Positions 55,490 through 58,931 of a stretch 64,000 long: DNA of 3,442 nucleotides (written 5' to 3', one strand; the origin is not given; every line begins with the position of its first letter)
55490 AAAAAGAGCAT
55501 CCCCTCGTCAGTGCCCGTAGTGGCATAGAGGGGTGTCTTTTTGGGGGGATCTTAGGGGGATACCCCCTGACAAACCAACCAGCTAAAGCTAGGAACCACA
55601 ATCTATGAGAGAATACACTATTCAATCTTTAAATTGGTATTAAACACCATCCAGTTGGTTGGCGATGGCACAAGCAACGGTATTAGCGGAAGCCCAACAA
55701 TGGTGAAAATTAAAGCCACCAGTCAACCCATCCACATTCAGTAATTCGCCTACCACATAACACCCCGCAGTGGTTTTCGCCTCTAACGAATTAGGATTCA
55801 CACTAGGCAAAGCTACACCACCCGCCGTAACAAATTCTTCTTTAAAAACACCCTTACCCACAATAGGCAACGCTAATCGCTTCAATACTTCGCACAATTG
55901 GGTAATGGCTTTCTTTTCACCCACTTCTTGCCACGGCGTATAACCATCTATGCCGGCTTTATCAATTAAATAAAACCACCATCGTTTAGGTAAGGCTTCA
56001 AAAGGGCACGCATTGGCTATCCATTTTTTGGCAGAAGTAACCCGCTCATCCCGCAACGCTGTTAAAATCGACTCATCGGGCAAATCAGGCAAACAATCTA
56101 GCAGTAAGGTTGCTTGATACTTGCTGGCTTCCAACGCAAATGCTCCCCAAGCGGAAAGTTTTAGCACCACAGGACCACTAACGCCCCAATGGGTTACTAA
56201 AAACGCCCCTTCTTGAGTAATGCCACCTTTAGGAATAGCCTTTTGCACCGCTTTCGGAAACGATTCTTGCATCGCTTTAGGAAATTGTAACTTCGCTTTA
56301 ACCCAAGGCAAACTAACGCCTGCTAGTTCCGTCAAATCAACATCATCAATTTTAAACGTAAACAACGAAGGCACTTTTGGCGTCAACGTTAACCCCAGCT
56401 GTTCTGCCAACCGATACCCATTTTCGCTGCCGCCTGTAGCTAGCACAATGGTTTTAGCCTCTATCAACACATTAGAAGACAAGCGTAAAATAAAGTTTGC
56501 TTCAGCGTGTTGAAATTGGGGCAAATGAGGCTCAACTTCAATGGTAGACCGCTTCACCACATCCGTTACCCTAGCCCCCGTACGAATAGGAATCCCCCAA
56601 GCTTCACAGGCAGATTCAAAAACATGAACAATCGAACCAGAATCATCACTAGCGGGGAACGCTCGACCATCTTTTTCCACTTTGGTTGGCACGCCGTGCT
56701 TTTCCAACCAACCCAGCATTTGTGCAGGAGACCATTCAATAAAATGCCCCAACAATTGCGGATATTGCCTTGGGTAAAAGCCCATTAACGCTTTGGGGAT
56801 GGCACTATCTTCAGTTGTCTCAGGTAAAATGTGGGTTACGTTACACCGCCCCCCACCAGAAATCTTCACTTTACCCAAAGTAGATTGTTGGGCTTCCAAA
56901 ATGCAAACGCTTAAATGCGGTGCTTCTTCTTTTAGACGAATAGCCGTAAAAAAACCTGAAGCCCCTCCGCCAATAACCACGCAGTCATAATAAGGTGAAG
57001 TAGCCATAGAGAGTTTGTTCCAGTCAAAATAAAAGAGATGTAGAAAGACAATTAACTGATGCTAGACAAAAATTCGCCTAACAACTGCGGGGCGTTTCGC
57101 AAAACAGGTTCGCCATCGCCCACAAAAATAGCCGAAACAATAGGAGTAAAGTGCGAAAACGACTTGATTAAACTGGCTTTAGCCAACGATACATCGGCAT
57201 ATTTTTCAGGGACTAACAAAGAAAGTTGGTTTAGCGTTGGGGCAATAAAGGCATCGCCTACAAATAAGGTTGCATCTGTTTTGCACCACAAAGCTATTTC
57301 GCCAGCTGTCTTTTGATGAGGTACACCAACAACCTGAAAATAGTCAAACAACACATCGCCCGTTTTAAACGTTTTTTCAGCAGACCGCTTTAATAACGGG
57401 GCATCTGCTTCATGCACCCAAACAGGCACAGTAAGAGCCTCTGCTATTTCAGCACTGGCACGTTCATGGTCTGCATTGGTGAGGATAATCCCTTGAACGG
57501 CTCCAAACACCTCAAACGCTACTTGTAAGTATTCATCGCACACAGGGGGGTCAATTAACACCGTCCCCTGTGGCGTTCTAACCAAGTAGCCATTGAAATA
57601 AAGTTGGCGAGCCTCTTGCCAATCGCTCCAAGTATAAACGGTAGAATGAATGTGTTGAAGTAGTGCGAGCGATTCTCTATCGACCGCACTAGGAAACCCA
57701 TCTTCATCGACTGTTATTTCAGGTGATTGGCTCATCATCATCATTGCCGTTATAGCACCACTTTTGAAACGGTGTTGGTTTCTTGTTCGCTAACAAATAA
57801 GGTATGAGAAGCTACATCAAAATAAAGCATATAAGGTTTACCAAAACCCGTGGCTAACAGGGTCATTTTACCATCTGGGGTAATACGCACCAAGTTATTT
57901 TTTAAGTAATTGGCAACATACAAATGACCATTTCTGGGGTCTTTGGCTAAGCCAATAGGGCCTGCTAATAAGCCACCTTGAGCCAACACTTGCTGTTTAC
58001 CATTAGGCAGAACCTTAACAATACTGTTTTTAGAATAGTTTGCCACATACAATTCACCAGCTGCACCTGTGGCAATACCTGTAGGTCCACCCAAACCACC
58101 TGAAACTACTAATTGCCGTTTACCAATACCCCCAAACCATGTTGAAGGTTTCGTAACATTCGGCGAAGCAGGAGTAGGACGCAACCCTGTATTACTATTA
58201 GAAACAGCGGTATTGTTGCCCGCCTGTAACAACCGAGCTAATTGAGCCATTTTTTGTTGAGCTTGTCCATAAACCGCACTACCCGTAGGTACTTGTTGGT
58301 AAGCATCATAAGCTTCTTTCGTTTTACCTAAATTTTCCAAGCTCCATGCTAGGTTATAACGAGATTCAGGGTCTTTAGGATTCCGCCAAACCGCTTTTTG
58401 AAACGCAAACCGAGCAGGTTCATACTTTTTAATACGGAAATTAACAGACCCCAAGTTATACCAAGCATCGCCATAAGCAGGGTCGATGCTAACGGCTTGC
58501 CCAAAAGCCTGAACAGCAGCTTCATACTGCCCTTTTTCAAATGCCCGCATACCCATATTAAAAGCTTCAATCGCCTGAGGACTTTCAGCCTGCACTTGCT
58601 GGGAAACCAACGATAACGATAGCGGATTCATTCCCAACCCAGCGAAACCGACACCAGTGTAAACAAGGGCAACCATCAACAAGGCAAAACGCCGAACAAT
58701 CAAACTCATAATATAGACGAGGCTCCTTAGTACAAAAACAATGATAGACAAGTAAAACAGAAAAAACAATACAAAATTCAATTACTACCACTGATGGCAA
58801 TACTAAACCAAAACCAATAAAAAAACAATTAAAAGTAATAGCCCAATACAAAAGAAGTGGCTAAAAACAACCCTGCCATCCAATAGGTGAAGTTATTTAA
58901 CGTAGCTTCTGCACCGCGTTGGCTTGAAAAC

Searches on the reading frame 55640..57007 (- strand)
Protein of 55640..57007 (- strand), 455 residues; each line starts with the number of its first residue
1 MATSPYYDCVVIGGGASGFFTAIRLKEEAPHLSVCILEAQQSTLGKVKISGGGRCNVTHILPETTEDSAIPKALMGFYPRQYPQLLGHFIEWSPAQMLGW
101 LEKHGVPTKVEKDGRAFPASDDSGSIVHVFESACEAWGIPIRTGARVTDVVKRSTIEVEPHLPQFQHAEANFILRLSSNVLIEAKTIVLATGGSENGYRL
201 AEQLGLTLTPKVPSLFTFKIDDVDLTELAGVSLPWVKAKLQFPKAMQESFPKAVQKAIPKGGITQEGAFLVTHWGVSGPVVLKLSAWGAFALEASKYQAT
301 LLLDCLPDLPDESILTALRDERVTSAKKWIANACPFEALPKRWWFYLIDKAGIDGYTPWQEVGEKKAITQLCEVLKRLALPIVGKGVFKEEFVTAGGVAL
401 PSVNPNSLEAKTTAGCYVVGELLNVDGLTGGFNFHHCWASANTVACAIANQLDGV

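Call 6: search_protein_families(library=pfam, proteins=[window:55640-57007:-], max_evalue=0.01)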
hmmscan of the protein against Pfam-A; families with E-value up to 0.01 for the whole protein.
window:55640-57007:- (455 aa): 8 families
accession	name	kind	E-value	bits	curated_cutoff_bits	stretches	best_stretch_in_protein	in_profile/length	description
PF03486.20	HI0933_like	-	6.1e-51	173.7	50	1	8-444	2-241/244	HI0933-like protein Rossmann domain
PF22780.1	HI0933_like_1st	-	3.2e-30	105.6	27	1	212-393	1-165/165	HI0933-like protein barrel and H2TH domain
PF00890.30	FAD_binding_2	-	2.9e-10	40.4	20.4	1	8-196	1-206/414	FAD binding domain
PF01266.30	DAO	-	5.7e-06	26.5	27.9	1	8-140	1-115/353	FAD dependent oxidoreductase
PF07992.20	Pyr_redox_2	-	4.2e-05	23.5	26.1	1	7-196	1-112/291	Pyridine nucleotide-disulphide oxidoreductase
PF01946.23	Thi4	-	0.00043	20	26.2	1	8-48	19-58/235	Thi4 family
PF05834.18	Lycopene_cycl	-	0.0018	17.9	23.4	1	8-43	1-36/380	Lycopene cyclase protein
PF13450.12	NAD_binding_8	-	0.0023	18.6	21.9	1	11-43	1-31/68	NAD(P)-binding Rossmann-like domain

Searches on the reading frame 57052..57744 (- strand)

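Call 6: search_protein_families(library=pfam, proteins=[window:57052-57744:-], max_evalue=0.01)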
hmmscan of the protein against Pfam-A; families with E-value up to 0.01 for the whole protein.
window:57052-57744:- (230 aa): 2 families
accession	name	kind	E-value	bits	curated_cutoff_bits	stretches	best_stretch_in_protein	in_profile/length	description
PF14597.12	Lactamase_B_5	-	1.2e-24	87.3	28.4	1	35-227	8-197/199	Metallo-beta-lactamase superfamily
PF00753.33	Lactamase_B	-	0.0024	18.3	22.7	0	51-169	7-154/196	Metallo-beta-lactamase superfamily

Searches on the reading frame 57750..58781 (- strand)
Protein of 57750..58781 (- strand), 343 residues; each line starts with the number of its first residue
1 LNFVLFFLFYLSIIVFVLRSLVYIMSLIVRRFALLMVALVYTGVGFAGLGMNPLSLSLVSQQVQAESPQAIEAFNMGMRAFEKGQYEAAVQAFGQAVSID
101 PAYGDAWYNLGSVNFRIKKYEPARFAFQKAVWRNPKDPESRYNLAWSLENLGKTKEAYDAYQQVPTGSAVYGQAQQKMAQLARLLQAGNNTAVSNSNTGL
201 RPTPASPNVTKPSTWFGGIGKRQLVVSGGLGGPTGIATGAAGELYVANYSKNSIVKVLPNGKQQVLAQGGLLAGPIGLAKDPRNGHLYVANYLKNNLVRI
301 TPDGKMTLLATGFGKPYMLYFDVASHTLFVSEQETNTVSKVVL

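Call 6: search_protein_families(library=pfam, proteins=[window:57750-58781:-], max_evalue=0.01)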
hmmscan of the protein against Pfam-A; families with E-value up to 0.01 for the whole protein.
window:57750-58781:- (343 aa): 22 families
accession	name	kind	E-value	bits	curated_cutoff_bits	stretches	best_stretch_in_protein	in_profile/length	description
PF00515.34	TPR_1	-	1.3e-17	63.2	27.8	3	105-137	2-34/34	Tetratricopeptide repeat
PF07719.23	TPR_2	-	3e-16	58.6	27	2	73-102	4-33/34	Tetratricopeptide repeat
PF13181.12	TPR_8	-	1.3e-14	53.5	25.7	2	75-102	6-33/34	Tetratricopeptide repeat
PF13414.12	TPR_11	-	7.4e-13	48.4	26.8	1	81-116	5-40/42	TPR repeat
PF13432.12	TPR_16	-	2.4e-11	44.3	32.7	1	75-130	2-57/65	Tetratricopeptide repeat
PF14559.12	TPR_19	-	5.5e-11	43.1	25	2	80-129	1-50/68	Tetratricopeptide repeat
PF13174.12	TPR_6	-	5.7e-11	42.8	26.3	1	139-164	1-26/33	Tetratricopeptide repeat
PF13431.12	TPR_17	-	1.9e-10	40.6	24.4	1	126-157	1-32/34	Tetratricopeptide repeat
PF24684.1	Vgb_lyase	-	8.9e-08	31.7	50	1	232-341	140-249/290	Virginiamycin B lyase family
PF01436.27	NHL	-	8e-07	29.2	20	0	230-255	1-26/28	NHL repeat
PF12895.13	ANAPC3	-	9.7e-07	29.4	27.2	1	83-163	2-81/82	Anaphase-promoting complex, cyclosome, subunit 3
PF25021.1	TEN_NHL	-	1.2e-06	28.2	27.1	1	267-341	25-99/357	Teneurin NHL domain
PF13424.12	TPR_12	-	2.3e-06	28.1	30.1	0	101-130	42-71/77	Tetratricopeptide repeat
PF13428.12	TPR_14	-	5.7e-06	27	23.5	0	79-111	10-42/44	Tetratricopeptide repeat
PF23914.1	TPR_CcmH_CycH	-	1.2e-05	25.6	42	0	101-153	47-99/158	Cytochrome c-type biogenesis protein H TPR domain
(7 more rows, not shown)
